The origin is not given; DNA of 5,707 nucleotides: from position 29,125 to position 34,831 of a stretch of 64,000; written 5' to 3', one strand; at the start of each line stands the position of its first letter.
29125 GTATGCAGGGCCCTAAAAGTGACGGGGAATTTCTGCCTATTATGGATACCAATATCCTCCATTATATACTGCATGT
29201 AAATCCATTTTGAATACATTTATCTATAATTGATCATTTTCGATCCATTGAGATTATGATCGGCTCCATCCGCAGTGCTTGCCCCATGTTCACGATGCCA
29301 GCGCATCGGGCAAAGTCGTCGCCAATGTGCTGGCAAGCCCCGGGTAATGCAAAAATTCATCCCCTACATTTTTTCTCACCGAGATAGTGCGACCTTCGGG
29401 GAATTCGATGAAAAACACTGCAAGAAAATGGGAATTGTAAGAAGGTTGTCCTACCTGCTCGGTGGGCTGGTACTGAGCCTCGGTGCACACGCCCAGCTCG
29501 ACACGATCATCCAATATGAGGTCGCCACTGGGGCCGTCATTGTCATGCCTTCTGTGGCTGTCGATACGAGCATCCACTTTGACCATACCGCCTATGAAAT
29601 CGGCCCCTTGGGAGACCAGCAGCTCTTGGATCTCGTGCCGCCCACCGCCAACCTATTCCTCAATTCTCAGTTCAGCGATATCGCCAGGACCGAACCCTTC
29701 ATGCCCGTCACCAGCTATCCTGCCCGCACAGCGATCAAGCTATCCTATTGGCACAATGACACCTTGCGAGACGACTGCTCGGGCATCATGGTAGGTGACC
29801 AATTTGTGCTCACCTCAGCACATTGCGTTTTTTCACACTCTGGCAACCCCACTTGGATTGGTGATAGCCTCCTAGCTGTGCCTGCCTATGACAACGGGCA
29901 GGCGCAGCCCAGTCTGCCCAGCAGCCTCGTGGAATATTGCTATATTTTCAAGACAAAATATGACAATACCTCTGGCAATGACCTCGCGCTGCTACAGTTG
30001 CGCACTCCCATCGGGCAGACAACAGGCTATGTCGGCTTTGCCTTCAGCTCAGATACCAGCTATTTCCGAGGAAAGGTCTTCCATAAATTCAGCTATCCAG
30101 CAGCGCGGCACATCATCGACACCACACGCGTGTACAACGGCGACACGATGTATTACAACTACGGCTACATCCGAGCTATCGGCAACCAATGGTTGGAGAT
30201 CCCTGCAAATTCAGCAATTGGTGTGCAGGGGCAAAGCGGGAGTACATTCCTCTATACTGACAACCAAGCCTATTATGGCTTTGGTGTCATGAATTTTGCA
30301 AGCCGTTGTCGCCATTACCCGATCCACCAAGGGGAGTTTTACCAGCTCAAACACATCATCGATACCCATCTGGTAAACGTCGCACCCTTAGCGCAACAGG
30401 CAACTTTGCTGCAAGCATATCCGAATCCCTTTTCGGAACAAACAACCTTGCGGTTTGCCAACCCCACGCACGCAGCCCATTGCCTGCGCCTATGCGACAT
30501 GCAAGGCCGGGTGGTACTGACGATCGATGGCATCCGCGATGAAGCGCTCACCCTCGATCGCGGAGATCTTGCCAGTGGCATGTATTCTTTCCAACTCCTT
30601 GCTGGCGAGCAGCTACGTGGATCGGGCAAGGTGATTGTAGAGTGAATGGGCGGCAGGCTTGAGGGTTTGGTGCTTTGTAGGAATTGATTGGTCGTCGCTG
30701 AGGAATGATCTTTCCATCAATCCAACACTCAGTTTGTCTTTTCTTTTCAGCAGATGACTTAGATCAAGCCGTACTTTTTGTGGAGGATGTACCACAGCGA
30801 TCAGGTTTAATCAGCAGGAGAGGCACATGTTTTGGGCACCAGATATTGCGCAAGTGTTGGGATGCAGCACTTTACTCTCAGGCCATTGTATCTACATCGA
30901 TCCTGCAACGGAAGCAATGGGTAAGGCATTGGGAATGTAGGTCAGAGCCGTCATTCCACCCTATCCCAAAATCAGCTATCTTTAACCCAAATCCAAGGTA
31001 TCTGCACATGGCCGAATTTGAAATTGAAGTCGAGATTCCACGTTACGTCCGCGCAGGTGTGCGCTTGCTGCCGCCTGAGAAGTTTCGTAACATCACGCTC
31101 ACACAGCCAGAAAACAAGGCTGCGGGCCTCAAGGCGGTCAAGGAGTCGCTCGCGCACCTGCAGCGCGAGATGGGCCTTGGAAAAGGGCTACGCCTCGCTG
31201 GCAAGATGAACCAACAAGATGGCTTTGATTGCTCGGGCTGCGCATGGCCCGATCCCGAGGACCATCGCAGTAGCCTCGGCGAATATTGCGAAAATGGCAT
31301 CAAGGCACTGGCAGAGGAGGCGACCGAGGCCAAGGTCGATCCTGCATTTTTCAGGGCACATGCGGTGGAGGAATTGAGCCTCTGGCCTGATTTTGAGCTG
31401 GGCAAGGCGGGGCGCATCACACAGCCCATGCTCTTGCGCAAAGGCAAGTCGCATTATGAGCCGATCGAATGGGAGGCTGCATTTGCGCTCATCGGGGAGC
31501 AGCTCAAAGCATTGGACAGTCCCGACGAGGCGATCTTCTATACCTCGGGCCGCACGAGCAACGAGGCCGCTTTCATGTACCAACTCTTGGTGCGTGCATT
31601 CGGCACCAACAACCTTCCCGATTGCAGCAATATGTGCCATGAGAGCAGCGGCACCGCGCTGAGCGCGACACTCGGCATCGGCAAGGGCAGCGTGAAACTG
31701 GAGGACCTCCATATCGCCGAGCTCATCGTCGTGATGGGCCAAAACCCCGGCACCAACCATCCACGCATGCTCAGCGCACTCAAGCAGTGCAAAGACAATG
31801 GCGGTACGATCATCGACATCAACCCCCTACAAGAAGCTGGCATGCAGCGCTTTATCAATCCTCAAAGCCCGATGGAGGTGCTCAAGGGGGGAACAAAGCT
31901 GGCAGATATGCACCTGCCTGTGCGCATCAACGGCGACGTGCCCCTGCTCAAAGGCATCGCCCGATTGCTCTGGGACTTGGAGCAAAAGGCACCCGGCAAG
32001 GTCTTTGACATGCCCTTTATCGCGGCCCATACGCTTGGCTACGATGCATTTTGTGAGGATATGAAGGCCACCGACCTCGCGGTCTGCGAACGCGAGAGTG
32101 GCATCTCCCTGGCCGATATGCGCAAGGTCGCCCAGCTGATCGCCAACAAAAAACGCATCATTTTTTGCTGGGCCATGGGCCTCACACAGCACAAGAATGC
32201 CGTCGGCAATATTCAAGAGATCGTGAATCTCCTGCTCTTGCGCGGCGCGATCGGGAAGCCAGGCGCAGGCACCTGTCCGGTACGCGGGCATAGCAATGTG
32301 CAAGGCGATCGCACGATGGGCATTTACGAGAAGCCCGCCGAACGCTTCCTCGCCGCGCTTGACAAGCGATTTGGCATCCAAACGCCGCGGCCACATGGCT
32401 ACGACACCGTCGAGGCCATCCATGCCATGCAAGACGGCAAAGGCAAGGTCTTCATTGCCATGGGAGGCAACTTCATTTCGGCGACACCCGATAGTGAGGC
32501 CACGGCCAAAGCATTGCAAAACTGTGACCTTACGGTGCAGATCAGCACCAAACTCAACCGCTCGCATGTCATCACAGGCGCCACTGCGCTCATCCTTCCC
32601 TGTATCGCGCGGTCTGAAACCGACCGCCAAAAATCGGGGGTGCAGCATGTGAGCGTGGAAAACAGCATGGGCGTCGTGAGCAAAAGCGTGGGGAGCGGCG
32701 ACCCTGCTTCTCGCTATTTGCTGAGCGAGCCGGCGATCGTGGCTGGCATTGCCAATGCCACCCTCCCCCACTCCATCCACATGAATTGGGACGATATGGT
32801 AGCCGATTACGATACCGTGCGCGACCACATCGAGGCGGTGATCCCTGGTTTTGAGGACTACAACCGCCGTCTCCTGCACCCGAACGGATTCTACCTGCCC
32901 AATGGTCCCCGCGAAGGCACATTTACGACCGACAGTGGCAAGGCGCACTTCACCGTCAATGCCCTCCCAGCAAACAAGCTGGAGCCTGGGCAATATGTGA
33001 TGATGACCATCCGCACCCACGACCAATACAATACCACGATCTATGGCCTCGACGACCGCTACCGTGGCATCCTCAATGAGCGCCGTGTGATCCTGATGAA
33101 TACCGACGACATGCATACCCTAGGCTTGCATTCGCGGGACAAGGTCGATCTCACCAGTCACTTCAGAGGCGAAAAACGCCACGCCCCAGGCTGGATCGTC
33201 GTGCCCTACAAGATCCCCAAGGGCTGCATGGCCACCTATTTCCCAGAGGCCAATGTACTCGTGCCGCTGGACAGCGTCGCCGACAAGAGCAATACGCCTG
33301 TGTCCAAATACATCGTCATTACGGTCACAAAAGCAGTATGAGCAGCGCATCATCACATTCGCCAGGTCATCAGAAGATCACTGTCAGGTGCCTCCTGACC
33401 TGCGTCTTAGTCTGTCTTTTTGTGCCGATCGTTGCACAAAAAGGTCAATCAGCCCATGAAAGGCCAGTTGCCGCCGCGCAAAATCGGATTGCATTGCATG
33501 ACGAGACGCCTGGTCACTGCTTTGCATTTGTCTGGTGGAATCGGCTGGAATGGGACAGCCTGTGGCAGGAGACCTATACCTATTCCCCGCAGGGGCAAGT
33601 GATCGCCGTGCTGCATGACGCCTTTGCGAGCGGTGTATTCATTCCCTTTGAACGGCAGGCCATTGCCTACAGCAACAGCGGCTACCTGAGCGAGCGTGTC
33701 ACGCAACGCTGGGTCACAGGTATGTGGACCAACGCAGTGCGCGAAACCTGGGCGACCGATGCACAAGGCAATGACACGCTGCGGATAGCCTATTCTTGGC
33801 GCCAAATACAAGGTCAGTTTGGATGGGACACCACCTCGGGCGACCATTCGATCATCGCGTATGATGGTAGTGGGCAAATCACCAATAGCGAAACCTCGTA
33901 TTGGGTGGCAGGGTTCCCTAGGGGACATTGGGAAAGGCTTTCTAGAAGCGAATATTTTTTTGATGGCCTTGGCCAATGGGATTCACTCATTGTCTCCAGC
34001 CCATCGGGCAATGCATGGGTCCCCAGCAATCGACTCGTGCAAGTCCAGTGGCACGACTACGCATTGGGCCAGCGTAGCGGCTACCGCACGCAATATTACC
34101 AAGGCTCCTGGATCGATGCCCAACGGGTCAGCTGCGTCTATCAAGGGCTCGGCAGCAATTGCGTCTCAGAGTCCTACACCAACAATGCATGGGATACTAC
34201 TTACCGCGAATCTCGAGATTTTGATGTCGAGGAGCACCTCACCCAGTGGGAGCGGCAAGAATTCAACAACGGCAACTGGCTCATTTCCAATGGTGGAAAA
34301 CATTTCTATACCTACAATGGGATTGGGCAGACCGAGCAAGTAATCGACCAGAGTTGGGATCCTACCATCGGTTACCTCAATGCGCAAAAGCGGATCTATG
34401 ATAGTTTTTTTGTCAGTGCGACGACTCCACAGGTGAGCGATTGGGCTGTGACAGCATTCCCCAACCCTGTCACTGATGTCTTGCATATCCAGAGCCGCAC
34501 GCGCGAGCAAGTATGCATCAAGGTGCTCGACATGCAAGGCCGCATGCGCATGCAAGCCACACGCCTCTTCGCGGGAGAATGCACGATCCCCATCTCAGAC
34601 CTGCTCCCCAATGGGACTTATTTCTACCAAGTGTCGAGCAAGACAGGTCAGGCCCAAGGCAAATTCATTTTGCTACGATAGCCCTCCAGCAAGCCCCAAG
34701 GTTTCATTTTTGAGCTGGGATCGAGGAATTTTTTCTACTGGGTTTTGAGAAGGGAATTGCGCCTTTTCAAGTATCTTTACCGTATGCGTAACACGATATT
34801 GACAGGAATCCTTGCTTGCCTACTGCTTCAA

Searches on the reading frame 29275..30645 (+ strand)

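Call 38: search_protein_families(library=pfam, proteins=[window:29275-30645:+], max_evalue=0.001)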
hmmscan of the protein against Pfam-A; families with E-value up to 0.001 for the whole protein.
window:29275-30645:+ (456 aa): 2 families
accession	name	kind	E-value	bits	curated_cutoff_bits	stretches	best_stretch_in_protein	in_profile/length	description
PF00089.32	Trypsin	-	6.2e-08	33.2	20.6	1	165-257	24-111/220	Trypsin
PF18962.6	Por_Secre_tail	-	2e-06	28.4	27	1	382-447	2-68/75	Secretion system C-terminal sorting domain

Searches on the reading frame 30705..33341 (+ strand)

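Call 38: search_protein_families(library=pfam, proteins=[window:30705-33341:+], max_evalue=0.001)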
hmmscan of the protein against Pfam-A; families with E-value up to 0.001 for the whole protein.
window:30705-33341:+ (878 aa): 2 families
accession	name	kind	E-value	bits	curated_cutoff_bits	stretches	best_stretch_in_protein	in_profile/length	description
PF00384.28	Molybdopterin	-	1.5e-22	80.5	24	1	237-614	1-293/353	Molybdopterin oxidoreductase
PF01568.27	Molydop_binding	-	2.4e-07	31.2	26.8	1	765-868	2-107/110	Molydopterin dinucleotide binding domain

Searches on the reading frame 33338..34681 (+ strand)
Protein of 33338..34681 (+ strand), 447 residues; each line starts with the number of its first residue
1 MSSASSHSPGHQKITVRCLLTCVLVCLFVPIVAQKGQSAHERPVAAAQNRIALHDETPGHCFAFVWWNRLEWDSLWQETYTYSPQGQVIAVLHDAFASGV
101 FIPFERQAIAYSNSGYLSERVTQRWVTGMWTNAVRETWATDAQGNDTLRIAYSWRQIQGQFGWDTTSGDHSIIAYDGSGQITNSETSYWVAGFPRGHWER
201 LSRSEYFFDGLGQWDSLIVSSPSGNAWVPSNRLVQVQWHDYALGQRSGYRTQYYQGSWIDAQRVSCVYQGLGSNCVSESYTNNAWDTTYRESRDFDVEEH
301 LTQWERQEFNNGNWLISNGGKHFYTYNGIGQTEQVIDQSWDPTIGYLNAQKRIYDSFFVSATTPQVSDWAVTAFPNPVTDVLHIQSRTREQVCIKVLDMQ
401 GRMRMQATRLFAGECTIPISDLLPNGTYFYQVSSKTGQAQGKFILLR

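Call 38: search_protein_families(library=pfam, proteins=[window:33338-34681:+], max_evalue=0.001)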
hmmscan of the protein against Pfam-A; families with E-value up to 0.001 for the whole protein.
window:33338-34681:+ (447 aa): 1 family
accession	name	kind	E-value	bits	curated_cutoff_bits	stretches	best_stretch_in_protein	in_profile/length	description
PF18962.6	Por_Secre_tail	-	4.1e-10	40.2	27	1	374-444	2-74/75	Secretion system C-terminal sorting domain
